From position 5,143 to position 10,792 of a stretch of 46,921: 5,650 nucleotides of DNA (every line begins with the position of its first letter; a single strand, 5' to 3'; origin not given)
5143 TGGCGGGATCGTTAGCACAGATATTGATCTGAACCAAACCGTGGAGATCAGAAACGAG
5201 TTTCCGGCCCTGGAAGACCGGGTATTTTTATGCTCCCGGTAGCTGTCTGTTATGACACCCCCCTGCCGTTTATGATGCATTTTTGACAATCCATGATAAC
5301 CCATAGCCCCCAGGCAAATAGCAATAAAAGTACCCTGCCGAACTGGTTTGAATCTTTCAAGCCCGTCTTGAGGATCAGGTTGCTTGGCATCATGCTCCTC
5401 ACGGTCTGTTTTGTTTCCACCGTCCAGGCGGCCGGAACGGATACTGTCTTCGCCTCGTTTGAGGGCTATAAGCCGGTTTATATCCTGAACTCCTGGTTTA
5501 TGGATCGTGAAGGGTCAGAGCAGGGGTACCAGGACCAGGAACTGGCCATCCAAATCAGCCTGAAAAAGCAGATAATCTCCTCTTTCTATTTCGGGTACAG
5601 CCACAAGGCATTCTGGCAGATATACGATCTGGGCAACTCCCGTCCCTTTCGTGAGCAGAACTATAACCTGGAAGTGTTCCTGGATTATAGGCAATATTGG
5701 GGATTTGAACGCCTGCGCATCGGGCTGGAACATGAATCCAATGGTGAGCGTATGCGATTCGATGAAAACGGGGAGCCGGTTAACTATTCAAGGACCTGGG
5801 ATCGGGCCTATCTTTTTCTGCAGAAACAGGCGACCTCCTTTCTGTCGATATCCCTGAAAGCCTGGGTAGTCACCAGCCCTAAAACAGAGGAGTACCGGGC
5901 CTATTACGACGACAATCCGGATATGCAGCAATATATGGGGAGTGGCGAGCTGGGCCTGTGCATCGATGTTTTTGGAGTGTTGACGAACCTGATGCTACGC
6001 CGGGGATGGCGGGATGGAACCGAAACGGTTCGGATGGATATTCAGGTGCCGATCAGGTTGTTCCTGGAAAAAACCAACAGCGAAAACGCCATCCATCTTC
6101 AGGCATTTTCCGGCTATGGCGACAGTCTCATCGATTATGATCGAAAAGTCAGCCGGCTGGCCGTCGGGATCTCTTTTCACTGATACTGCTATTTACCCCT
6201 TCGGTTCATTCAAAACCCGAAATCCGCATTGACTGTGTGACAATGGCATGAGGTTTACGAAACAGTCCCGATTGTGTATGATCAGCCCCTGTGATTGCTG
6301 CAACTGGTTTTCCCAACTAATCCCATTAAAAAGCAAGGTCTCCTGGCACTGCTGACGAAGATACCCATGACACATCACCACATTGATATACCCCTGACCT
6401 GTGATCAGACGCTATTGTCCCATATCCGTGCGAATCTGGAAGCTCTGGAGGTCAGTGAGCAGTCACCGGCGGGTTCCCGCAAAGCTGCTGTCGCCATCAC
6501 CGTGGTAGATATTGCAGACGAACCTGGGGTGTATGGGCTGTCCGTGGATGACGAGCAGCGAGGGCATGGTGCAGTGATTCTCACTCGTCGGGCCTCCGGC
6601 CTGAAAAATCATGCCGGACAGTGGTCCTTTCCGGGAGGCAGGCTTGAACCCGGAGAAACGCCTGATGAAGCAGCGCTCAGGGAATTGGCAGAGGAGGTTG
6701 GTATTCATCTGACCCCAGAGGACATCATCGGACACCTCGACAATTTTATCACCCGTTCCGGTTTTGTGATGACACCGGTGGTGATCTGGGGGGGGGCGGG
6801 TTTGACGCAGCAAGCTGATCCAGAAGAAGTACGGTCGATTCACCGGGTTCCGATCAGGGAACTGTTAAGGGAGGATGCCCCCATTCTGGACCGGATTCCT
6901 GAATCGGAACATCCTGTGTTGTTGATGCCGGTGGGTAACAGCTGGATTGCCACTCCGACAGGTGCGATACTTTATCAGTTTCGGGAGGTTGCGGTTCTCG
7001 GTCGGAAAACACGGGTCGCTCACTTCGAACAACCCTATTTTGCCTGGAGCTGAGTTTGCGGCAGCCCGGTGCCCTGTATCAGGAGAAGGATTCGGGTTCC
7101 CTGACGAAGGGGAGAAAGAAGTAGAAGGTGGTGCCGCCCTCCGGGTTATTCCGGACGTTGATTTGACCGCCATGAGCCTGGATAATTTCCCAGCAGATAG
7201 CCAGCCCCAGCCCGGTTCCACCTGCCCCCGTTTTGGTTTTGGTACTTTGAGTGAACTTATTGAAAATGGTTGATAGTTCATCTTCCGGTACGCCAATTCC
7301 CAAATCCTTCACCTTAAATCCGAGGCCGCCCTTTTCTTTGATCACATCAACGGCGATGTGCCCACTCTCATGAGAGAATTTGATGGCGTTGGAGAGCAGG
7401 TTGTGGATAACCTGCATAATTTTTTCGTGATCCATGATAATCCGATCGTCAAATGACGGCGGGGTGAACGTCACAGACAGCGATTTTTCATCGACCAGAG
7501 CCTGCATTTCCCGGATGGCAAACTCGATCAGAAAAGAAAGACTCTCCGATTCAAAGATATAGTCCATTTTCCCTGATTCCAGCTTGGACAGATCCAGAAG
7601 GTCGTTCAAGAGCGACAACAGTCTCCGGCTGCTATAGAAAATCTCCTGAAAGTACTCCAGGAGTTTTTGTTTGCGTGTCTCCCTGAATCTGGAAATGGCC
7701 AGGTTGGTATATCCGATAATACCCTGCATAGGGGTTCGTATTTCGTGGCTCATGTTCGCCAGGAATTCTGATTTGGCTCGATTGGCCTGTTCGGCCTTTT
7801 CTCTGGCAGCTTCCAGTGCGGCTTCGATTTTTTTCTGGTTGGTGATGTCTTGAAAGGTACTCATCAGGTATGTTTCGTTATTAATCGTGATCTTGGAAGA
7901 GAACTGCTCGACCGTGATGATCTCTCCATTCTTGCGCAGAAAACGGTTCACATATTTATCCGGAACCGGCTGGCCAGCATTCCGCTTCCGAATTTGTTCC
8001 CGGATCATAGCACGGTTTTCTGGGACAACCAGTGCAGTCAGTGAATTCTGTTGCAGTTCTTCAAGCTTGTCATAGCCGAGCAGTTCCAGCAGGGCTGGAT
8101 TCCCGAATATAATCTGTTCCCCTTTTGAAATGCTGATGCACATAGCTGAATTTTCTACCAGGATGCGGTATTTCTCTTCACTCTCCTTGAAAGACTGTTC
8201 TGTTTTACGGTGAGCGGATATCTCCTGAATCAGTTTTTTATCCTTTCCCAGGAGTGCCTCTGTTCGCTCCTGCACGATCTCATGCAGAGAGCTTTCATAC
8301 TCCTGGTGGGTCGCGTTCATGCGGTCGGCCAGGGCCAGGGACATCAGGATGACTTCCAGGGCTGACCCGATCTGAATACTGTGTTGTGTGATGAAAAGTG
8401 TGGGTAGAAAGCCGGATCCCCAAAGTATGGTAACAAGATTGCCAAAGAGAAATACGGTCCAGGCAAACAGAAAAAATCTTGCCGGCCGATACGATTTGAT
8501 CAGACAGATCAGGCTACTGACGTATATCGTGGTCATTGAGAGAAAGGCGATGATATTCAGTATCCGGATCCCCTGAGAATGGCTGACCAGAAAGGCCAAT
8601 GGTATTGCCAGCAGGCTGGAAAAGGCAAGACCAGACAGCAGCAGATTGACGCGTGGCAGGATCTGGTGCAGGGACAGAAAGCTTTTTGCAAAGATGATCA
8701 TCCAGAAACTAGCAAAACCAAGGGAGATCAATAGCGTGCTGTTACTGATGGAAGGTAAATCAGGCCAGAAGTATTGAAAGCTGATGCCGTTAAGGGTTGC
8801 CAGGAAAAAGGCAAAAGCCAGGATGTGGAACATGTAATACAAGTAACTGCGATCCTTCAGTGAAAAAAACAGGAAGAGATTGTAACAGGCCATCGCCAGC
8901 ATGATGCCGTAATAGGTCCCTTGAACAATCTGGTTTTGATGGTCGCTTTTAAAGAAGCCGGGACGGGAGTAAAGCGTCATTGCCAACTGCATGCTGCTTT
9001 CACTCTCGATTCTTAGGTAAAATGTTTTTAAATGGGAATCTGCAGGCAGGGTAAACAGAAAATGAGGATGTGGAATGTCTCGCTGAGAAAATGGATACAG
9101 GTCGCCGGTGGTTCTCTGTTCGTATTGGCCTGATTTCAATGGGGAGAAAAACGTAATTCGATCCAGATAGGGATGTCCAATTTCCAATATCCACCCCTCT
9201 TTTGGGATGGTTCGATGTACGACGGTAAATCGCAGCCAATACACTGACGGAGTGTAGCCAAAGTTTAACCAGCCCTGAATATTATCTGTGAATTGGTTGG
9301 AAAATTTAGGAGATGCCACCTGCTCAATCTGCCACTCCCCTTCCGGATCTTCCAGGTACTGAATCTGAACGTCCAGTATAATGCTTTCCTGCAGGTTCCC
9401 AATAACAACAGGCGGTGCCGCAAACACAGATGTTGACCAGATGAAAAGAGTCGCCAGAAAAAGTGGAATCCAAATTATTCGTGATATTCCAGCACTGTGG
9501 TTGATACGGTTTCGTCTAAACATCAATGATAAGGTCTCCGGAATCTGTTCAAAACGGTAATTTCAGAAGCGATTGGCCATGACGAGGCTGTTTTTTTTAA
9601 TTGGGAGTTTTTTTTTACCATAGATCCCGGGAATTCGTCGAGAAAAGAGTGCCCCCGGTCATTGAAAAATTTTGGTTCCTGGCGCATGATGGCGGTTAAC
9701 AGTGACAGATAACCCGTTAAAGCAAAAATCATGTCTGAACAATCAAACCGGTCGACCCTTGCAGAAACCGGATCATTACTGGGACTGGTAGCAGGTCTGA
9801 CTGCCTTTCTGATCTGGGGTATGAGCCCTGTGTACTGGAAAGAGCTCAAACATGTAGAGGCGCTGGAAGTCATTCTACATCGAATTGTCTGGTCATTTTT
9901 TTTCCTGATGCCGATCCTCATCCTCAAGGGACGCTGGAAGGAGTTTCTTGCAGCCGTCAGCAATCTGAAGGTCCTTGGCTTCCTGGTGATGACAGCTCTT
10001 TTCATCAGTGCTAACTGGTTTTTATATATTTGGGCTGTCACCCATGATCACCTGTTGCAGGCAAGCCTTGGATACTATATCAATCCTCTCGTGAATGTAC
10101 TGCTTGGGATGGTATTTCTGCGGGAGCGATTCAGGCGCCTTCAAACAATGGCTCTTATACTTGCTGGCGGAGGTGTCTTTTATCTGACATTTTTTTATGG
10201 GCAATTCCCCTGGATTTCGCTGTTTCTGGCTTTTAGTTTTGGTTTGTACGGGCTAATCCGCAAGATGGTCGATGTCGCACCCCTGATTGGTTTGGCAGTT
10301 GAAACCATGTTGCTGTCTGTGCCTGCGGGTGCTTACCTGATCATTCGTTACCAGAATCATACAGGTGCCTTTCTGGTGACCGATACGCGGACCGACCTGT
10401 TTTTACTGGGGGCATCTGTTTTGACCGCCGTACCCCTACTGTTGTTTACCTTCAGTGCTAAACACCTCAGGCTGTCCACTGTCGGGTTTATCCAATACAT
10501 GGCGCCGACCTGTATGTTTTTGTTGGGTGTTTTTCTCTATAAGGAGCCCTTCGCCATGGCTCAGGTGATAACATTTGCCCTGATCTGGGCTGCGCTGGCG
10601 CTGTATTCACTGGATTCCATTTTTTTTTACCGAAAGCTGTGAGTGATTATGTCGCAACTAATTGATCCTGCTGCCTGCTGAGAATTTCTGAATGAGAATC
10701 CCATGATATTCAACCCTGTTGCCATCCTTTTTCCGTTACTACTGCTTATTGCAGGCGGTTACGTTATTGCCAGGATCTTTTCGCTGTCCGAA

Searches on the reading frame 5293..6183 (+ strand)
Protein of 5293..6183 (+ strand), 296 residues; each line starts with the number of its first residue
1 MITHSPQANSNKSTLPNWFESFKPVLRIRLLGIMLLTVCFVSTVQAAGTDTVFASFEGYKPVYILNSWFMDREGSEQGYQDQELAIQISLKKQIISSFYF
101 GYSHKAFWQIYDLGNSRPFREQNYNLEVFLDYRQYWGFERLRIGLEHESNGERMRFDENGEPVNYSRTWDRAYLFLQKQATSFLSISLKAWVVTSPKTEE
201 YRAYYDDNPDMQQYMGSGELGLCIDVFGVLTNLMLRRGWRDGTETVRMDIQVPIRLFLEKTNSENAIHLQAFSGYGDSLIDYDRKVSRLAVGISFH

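Call 60: search_protein_families(library=pfam, proteins=[window:5293-6183:+], max_evalue=0.00001)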
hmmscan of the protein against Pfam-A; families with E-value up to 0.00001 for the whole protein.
window:5293-6183:+ (296 aa): 1 family
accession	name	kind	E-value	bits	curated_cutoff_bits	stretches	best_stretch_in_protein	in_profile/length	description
PF02253.21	PLA1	-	1.2e-45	156.6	27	1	51-295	13-257/257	Phospholipase A1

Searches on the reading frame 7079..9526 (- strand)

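Call 60: search_protein_families(library=pfam, proteins=[window:7079-9526:-], max_evalue=0.00001)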
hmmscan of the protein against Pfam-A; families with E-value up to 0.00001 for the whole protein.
window:7079-9526:- (815 aa): 6 families
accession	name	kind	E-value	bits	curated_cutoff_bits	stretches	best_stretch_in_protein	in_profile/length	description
PF07695.17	7TMR-DISM_7TM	-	2.4e-52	178.3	29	1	199-402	2-205/205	7TM diverse intracellular signalling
PF07696.17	7TMR-DISMED2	-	4.1e-39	134.1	22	1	54-187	3-136/136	7TMR-DISM extracellular 2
PF02518.31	HATPase_c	-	5.7e-29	101.2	26.4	1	699-807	2-109/111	Histidine kinase-, DNA gyrase B-, and HSP90-like ATPase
PF00512.31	HisKA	-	3.3e-18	65.9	26.9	1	584-652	1-66/66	His Kinase A (phospho-acceptor) domain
PF13426.13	PAS_9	-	4e-10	40.3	27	1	461-562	3-102/103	PAS domain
PF08447.18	PAS_3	-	1.2e-06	29.1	25.6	1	472-547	1-77/89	PAS fold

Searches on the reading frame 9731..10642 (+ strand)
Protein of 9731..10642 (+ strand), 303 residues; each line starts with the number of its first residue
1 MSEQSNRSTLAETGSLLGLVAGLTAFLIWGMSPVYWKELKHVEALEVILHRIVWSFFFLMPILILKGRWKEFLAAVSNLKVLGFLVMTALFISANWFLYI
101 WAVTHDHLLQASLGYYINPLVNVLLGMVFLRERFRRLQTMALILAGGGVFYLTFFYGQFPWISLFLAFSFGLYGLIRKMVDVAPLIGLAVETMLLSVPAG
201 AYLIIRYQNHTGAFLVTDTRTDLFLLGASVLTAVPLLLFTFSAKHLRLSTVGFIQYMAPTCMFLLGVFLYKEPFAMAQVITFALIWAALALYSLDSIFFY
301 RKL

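Call 60: search_protein_families(library=pfam, proteins=[window:9731-10642:+], max_evalue=0.00001)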
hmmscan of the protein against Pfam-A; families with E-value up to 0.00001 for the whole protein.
window:9731-10642:+ (303 aa): 1 family
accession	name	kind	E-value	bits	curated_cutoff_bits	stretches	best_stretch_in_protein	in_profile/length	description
PF00892.27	EamA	-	1.2e-20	74.6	28.2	2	17-153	2-134/135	EamA-like transporter family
